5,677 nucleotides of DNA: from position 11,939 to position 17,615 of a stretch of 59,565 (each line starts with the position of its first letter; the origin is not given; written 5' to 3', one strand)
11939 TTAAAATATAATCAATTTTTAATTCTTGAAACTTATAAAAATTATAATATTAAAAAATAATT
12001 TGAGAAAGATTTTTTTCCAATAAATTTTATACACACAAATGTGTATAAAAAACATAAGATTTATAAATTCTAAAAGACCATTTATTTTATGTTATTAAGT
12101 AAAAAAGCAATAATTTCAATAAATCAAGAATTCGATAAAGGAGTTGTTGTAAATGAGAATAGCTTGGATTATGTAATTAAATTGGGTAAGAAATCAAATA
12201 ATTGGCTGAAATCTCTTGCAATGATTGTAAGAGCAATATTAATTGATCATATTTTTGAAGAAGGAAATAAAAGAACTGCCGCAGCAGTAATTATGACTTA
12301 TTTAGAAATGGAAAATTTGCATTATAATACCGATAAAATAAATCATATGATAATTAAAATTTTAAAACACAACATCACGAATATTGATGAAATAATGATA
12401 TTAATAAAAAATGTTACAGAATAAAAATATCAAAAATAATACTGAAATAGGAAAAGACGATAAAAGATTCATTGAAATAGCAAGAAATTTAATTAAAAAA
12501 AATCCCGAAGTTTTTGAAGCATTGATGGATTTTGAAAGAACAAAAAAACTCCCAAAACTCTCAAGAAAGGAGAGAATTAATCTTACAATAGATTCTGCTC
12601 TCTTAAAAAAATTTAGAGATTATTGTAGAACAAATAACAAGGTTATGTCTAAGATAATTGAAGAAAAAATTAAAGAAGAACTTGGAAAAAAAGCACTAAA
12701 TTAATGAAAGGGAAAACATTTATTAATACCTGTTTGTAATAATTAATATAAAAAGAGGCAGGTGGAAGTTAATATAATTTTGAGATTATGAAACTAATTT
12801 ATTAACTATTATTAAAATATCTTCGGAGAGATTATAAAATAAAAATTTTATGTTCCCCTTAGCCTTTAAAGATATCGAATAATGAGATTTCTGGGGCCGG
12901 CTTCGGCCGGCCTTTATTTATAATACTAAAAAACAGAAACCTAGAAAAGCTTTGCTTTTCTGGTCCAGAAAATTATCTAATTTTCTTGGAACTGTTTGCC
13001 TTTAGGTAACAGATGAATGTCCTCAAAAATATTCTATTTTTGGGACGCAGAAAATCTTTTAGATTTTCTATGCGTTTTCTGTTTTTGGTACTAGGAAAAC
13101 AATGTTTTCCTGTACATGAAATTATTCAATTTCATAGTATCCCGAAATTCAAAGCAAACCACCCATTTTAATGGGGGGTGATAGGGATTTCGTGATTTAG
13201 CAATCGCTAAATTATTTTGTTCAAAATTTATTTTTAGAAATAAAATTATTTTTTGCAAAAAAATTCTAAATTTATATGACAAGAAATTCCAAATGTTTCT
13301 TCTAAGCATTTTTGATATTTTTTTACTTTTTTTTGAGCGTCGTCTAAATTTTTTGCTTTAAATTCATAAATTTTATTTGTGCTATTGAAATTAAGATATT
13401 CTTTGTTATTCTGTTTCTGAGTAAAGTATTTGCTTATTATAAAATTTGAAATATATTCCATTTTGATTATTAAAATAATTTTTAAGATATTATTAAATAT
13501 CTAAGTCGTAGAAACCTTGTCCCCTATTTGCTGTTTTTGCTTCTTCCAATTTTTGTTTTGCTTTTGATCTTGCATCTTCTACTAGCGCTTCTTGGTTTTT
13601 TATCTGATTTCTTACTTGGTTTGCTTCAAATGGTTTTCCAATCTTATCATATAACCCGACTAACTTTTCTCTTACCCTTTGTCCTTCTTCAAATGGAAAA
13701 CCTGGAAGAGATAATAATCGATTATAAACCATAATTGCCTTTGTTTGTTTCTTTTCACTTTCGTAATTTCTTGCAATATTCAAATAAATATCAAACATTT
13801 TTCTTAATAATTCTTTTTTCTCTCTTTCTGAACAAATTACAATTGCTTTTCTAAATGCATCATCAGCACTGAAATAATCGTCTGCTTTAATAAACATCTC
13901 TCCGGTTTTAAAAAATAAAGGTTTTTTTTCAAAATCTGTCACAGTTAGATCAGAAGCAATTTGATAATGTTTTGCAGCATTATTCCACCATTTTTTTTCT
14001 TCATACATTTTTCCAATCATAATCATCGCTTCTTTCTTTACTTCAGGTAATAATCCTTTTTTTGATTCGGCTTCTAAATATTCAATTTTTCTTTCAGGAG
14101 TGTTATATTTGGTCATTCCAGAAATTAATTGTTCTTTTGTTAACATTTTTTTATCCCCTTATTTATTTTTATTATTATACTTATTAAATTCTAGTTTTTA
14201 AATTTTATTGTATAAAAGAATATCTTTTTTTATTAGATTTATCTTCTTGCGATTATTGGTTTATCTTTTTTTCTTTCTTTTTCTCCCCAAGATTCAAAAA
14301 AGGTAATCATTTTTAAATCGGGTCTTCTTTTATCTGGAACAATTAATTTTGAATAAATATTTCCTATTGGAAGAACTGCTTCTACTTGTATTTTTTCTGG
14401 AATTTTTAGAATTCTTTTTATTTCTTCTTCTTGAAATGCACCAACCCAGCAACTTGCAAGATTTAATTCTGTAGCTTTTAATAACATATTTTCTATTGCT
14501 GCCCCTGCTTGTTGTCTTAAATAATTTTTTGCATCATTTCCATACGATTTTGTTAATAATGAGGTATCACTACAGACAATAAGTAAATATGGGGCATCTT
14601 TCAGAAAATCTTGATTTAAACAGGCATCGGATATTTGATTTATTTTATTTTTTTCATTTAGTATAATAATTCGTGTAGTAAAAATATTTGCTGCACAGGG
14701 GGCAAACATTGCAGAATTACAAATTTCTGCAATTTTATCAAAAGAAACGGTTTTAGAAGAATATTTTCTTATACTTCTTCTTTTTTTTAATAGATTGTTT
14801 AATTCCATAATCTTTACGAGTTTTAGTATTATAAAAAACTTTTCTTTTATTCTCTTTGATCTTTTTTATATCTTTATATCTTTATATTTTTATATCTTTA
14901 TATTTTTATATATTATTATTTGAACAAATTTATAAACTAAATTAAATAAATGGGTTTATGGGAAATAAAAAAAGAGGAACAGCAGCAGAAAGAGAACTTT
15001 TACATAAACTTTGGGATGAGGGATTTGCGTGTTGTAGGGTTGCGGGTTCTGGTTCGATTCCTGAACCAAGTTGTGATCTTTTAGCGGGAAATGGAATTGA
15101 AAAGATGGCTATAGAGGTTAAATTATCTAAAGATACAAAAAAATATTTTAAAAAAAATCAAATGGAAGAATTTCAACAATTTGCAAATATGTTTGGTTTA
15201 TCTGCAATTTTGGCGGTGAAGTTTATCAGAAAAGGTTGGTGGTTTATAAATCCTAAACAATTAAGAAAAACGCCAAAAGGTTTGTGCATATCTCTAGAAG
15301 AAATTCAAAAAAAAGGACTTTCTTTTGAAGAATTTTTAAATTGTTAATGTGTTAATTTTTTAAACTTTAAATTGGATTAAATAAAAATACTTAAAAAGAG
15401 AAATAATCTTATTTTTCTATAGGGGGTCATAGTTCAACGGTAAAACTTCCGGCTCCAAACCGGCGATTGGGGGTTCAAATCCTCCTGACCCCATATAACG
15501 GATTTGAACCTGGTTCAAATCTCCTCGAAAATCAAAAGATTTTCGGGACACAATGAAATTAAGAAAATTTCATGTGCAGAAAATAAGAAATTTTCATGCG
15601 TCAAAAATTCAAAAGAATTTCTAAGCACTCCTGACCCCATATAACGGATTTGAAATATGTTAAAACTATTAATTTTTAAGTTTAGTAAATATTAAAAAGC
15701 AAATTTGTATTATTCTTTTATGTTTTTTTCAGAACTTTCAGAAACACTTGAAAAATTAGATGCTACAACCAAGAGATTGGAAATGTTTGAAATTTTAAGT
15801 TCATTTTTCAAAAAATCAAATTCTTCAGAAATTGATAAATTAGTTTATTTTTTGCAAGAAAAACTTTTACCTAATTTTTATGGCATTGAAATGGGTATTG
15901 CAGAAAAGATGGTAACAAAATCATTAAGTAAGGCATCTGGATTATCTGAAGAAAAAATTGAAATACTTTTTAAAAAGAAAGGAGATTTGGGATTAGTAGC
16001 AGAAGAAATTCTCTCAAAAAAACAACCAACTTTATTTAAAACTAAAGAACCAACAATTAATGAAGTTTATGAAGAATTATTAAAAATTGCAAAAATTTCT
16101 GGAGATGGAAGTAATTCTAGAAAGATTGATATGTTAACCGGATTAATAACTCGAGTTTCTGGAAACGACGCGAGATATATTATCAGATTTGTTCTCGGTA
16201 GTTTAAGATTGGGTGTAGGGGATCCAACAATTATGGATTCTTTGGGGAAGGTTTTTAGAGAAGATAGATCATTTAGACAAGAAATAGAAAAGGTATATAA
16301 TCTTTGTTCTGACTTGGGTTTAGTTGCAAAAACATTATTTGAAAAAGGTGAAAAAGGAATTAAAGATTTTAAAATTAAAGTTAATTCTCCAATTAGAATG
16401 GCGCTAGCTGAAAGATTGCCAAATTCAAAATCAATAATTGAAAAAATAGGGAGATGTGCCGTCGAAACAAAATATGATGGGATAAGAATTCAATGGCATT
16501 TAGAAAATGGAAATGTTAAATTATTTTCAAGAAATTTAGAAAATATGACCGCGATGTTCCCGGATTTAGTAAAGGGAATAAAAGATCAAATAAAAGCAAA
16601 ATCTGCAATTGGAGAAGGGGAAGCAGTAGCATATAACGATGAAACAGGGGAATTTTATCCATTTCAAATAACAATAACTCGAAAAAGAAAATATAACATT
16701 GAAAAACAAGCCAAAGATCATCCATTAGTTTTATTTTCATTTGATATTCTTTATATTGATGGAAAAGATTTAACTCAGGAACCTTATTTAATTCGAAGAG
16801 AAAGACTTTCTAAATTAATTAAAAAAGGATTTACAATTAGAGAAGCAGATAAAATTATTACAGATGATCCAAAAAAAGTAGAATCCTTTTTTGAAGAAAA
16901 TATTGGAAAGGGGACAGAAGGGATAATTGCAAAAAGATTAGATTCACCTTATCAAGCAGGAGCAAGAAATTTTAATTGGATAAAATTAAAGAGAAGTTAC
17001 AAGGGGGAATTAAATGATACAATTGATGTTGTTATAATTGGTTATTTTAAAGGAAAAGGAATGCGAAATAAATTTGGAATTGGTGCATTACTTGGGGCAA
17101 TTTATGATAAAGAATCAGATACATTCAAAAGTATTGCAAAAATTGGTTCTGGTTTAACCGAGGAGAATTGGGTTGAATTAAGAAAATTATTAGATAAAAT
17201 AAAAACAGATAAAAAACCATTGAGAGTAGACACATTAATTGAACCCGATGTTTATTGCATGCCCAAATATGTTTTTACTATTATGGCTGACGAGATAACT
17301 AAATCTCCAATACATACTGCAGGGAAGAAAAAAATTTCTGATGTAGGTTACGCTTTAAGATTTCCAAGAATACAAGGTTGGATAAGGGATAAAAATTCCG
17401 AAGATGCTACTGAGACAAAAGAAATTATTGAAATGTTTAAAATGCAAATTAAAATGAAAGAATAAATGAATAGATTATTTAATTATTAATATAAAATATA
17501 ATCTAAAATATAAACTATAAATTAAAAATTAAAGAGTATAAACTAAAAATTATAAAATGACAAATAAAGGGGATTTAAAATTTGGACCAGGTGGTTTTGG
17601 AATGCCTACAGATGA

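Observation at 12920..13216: Family of intergenic hairpin arrays with a conserved long-range scaffold and interchangeable hairpins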

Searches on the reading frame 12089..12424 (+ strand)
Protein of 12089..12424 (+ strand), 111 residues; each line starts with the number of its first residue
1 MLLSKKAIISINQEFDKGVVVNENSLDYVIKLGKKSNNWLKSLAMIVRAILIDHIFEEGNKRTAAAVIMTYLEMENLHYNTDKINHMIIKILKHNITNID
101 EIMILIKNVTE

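Call 48: search_protein_families(library=pfam, proteins=[window:12089-12424:+])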
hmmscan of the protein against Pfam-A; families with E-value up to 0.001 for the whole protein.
window:12089-12424:+ (111 aa): 1 family
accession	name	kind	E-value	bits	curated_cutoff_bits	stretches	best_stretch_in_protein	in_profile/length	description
PF02661.23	Fic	-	0.00031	22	24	1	31-72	54-93/93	Fic/DOC family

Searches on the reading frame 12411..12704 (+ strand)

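Call 48: search_protein_families(library=pfam, proteins=[window:12411-12704:+])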
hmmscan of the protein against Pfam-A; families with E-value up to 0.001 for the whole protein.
window:12411-12704:+ (97 aa): 2 families
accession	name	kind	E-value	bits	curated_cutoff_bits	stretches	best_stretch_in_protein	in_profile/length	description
PF14612.12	Ino80_Iec3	-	6.7e-05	23.4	27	1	5-60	16-68/70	IEC3 subunit of the Ino80 complex, chromatin re-modelling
PF18114.7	Suv3_N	-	0.00032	21.2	24.2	1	8-80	9-76/116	Suv3 helical N-terminal domain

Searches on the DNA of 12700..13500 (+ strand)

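Call 10: search_rna_families(source=window, start=12700, end=13500, threshold=evalue, max_evalue=10)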
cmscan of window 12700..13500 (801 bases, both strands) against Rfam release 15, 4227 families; matches with E-value up to 10: 12.
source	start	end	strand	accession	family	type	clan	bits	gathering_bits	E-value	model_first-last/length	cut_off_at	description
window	12936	13067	-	RF04205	MIR2606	Gene; miRNA;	-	23.8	139.7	0.56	1-165/165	no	MIR2606 microRNA precursor family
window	12839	12918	+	RF01401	rseX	Gene; sRNA;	-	21.9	50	4.2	1-94/94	no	rseX Hfq binding RNA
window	13125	13240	-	RF02070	STnc300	Gene; sRNA;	-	21.5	80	2.9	1-159/159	no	Salmonella enterica sRNA STnc300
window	12798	12932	+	RF03532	SQ2397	Cis-reg;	-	18.8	100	0.94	1-243/243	no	Cis-regulator of HTH transcription factor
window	12848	12923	+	RF02538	TarB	Gene; sRNA;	-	16.4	80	2.7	1-79/79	no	Vibrio ToxT activated RNA TarB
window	12894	12999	-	RF02634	EF3314_EF3315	Gene; sRNA;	-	16.1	100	0.44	1-141/141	no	Enterococcus sRNA EF3314_EF3315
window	12703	12720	-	RF01072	TMV_UPD-PK3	Cis-reg;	-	13.4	34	2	1-18/31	no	Pseudoknot of upstream pseudoknot domain (UPD) of the 3'UTR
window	13026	13124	+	RF01239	snR49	Gene; snRNA; snoRNA; HACA-box;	CL00038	13.3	45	9.5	1-170/170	no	Small nucleolar RNA snR49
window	12832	12855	+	RF00180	REN-SRE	Cis-reg;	-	13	41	3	1-37/37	no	Renin stability regulatory element (REN-SRE)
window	12941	12984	-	RF01412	BsrG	Gene; sRNA;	-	11.8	55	3.3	1-259/259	no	BsrG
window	12801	12921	+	RF01673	PhrS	Gene; sRNA;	-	11.5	37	2.5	1-212/212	no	PhrS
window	13078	13151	-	RF00447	IRES_Kv1_4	Cis-reg; IRES;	-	11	100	7.9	1-259/259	no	Voltage-gated potassium-channel Kv1.4 IRES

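Call 94: search_dna_similar(query=window:12920-13196:+, collection=phages, mode=distant, max_evalue=0.01, max_rows=5)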
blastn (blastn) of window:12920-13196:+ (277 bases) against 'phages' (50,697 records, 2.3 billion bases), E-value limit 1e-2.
No match.

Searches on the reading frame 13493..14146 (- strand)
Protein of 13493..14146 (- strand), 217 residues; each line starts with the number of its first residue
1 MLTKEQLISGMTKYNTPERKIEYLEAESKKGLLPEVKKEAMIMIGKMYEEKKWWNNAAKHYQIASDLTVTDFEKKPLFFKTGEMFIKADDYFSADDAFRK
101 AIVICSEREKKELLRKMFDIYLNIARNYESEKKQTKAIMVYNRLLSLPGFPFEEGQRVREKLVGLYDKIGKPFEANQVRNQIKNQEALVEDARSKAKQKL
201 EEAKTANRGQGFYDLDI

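Call 24: find_encoding_contigs(protein=window:13493-14146:-, flank=10000, max_places=10)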
Protein window:13493-14146:- (217 aa): 2 contigs read that carry it; 2 places shown.
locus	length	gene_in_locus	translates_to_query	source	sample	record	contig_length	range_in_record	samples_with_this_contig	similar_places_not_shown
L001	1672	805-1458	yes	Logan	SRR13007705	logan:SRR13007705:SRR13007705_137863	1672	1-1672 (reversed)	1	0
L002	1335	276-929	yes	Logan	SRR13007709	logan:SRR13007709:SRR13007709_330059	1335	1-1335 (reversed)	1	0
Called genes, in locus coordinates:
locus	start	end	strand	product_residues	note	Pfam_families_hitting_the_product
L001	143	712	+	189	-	PF14512:TM1586_NiRdase, PF00881:Nitroreductase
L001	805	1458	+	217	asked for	-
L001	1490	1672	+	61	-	?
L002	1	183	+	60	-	?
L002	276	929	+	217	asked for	-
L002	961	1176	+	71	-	-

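Call 48: search_protein_families(library=pfam, proteins=[window:13493-14146:-])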
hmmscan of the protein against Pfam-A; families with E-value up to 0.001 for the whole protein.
window:13493-14146:- (217 aa): 2 families
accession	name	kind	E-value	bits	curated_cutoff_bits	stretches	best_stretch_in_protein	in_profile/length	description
PF13174.12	TPR_6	-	4.3e-05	24.3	26.3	0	121-146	3-28/33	Tetratricopeptide repeat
PF07719.23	TPR_2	-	0.00011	22.5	27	0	39-64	2-27/34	Tetratricopeptide repeat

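Call 54: find_homologous_proteins(query=window:13493-14146:-, max_evalue=1e-10)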
Query window:13493-14146:- (217 aa): 5 proteins with E <= 1e-10 among 176 candidates.
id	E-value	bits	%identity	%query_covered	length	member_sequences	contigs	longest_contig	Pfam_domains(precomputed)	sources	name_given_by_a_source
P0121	8.6e-137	471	100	100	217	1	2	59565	-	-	-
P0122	1.3e-83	298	63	100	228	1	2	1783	-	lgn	-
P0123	3.7e-82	293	60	100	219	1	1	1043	-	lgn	-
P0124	1.0e-77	278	57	100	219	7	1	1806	-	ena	-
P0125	4.0e-73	263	55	100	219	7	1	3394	-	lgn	-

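Call 58: find_encoding_contigs(protein=P0125, flank=4000, max_places=2)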
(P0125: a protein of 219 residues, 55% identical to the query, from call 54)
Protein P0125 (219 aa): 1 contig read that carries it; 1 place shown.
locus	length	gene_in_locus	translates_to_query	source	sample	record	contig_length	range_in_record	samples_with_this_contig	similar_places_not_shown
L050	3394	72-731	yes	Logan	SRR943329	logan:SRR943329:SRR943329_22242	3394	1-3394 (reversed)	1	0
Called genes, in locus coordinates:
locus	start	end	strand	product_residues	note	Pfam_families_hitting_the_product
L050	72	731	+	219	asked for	-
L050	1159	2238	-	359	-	PF00091:Tubulin, PF12327:FtsZ_C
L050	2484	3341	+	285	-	PF01522:Polysacc_deac_1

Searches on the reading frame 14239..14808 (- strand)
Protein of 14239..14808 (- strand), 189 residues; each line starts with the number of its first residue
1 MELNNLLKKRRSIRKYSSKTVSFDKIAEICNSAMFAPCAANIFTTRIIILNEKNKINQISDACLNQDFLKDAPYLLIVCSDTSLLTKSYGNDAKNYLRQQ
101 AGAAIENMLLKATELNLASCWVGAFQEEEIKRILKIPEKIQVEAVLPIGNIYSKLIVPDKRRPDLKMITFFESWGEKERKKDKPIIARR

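Call 48: search_protein_families(library=pfam, proteins=[window:14239-14808:-])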
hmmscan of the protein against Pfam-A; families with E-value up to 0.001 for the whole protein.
window:14239-14808:- (189 aa): 2 families
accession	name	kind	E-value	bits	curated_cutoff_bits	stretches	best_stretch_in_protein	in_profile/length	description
PF00881.29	Nitroreductase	-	1.5e-27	97.2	23.5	2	63-149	81-166/167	Nitroreductase family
PF14512.11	TM1586_NiRdase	-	1e-12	48.6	27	1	4-168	3-149/215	Putative TM nitroreductase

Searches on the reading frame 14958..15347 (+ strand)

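Call 48: search_protein_families(library=pfam, proteins=[window:14958-15347:+])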
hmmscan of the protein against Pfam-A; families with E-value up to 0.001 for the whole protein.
window:14958-15347:+ (129 aa): 1 family
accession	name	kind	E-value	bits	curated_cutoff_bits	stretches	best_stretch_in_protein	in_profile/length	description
PF01870.24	Hjc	-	8.9e-26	90.1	21.1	1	10-100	2-92/93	Archaeal holliday junction resolvase (hjc)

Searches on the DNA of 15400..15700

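Call 103: search_rna_families(source=window, start=15400, end=15700, threshold=evalue, max_evalue=1)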
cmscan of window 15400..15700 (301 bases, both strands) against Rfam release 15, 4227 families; matches with E-value up to 1: 2.
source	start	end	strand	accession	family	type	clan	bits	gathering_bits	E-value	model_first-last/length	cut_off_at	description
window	15423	15493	+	RF00005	tRNA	Gene; tRNA;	CL00001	58.7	29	1.9e-12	1-71/71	no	tRNA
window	15423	15494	-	RF04354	Plastid-ycf2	Cis-reg;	-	26.5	65.7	0.0016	1-75/75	no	Plastid-ycf2 5UTR RNA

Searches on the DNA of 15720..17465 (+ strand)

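Call 63: search_rna_families(sources=[L049, L050], threshold=evalue, max_evalue=1)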
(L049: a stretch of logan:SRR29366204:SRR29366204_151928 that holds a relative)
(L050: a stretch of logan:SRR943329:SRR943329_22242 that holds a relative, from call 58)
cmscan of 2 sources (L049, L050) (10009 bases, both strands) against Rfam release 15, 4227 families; matches with E-value up to 1: 2.
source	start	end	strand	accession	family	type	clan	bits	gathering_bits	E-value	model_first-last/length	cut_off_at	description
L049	552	640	-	RF02029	sraA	Gene; sRNA;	-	28.1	56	0.55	1-95/95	no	sraA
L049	1323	1422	-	RF02731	JA03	Gene; sRNA;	-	22.6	44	0.1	1-274/274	no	Aggregatibacter sRNA JA03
